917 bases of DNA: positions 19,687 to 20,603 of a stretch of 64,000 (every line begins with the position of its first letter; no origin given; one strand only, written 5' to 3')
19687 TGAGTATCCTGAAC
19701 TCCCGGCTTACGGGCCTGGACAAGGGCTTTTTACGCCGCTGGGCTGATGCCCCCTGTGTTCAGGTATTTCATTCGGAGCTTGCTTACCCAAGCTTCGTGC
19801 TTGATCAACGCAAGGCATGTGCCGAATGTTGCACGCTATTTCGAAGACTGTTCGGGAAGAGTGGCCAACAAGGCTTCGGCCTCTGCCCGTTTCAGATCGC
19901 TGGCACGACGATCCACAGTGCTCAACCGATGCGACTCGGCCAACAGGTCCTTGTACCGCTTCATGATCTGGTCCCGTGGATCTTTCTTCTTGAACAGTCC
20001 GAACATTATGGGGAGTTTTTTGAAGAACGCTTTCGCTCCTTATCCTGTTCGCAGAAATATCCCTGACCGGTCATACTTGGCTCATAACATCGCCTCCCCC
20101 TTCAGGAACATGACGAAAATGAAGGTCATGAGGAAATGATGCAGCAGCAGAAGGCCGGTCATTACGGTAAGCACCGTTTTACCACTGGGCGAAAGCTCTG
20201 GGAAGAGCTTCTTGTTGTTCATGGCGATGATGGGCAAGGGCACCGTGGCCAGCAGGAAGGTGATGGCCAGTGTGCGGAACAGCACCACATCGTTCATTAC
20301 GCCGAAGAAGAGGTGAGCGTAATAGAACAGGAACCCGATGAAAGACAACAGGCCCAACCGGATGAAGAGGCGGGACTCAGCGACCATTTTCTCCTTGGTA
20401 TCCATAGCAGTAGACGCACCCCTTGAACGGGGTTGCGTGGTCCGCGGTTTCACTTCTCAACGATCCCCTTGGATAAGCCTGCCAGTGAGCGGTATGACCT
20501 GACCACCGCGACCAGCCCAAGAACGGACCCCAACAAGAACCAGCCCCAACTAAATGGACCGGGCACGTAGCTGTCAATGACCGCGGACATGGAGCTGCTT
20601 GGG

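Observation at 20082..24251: Six-gene translationally coupled operon of five uncharacterised polytopic membrane proteins plus a winged-helix regulator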

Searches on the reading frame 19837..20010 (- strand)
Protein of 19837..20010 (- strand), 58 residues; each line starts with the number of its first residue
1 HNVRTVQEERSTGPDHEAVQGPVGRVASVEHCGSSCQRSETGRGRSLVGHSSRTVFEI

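Call 38: search_protein_families(library=pfam, proteins=[window:19837-20010:-], max_evalue=0.001)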
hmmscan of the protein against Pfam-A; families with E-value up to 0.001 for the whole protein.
window:19837-20010:- (58 aa): 0 families

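Call 91: search_protein_families(library=ncbifam, proteins=[window:19839-20006:-], max_evalue=0.001)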
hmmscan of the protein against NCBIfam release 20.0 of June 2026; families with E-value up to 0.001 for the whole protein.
window:19839-20006:- (56 aa): 1 family
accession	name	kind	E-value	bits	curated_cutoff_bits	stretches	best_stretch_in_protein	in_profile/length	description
NF033487.1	Lacal_2735_fam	subfamily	4.9e-17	62.4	32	1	1-49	1-49/54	Lacal_2735 family protein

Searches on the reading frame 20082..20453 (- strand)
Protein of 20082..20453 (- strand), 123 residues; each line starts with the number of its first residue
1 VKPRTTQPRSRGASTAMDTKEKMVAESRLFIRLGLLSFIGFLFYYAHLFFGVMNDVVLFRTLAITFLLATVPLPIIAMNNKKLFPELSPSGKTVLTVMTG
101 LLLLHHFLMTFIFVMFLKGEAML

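Call 3: search_protein_families(library=pfam, proteins=[window:20082-20453:-], max_evalue=0.1)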
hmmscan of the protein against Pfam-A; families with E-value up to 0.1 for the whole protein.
window:20082-20453:- (123 aa): 1 family
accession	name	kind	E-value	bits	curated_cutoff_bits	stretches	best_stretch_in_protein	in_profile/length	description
PF20990.2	DUF2207_C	-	0.089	12.9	33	1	27-100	132-205/247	Predicted membrane protein (DUF2207) C-terminal domain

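Call 4: search_protein_families(library=ncbifam, proteins=[window:20082-20453:-], max_evalue=0.1)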
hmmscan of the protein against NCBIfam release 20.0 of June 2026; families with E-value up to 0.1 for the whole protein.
window:20082-20453:- (123 aa): 0 families

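Call 73: search_protein_families(library=pfam, alignment_id=A7, max_evalue=1)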
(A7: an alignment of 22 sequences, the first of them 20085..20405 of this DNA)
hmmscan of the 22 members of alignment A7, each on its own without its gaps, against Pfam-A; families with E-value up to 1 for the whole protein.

A. member 1, window:20085-20405:- (107 aa): 1 family
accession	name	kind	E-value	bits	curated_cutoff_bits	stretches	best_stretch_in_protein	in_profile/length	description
PF20990.2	DUF2207_C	-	0.18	11.9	33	1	11-84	132-205/247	Predicted membrane protein (DUF2207) C-terminal domain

B. families by the number of members that match (of 22 scanned): 6 families
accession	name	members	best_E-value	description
PF20990.2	DUF2207_C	8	0.033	Predicted membrane protein (DUF2207) C-terminal domain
PF14752.11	RBP_receptor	5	0.023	Retinol binding protein receptor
PF25730.1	Herpes_BDLF2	1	0.08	Gammaherpesvirus intercellular spread glycoprotein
PF23994.1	DUF7312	1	0.16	Domain of unknown function (DUF7312)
PF11298.13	DUF3099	1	0.18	Protein of unknown function (DUF3099)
PF09605.15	Trep_Strep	1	0.82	Hypothetical bacterial integral membrane protein (Trep_Strep)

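Call 74: search_protein_families(library=padloc, proteins=[window:20085-20405:-], max_evalue=0.01)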
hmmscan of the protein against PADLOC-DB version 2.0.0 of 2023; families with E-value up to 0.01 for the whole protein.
window:20085-20405:- (107 aa): 0 families

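Call 86: search_solved_structures(query=A7, max_evalue=10)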
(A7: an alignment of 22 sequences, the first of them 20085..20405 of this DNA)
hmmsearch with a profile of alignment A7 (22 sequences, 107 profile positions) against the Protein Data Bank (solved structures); distinct sequences matched with E-value up to 10: 2.
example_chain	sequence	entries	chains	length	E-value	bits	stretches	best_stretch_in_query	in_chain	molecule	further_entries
9jkh_A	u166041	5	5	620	2.6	11.6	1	19-66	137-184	Sodium-dependent dopamine transporter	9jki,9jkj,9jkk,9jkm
8hqe_R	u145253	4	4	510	2.7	11.5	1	51-75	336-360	Soluble cytochrome b562,Probable G-protein coupled receptor 132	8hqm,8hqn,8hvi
